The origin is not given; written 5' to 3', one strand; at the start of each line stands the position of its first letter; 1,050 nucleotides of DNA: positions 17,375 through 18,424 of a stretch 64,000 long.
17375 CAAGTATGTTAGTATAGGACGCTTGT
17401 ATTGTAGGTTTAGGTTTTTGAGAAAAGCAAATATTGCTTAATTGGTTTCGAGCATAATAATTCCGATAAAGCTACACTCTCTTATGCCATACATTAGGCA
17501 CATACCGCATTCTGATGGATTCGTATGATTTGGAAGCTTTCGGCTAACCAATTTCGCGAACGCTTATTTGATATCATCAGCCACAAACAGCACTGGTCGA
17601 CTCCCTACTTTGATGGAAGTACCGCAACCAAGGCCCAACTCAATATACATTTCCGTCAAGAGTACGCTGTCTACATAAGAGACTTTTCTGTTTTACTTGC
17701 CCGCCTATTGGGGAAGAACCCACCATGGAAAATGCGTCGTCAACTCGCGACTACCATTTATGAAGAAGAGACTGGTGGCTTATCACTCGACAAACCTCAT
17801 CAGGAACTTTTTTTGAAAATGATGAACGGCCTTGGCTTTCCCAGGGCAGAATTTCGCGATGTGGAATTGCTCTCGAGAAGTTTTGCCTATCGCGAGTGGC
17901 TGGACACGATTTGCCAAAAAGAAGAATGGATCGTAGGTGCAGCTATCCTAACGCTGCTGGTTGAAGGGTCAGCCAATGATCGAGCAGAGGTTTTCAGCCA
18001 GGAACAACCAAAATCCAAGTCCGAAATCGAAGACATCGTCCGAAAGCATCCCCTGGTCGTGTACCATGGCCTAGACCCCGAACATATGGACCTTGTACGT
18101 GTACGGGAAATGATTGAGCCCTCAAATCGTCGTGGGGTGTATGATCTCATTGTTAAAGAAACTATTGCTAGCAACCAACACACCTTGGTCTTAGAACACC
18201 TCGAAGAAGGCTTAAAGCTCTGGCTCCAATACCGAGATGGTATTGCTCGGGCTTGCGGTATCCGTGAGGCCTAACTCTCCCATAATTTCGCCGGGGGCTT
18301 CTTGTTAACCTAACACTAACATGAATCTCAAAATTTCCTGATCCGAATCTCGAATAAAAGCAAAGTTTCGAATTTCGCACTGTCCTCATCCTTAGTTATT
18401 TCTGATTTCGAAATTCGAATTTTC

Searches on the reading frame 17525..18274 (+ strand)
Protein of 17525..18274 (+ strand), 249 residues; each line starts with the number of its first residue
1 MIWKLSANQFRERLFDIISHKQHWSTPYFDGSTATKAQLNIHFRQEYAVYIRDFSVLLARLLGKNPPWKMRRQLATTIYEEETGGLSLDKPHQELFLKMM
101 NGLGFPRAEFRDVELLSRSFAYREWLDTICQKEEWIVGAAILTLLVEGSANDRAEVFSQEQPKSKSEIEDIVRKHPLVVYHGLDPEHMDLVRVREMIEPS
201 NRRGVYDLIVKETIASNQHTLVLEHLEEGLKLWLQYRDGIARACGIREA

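Call 9: search_protein_families(library=pfam, proteins=[window:17525-18274:+], max_evalue=0.01)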
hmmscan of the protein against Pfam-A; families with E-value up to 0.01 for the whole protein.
window:17525-18274:+ (249 aa): 1 family
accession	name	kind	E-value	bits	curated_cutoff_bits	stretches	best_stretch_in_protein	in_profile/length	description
PF14518.11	Haem_oxygenas_2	-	1.4e-11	45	28.9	1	42-160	2-118/177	Iron-containing redox enzyme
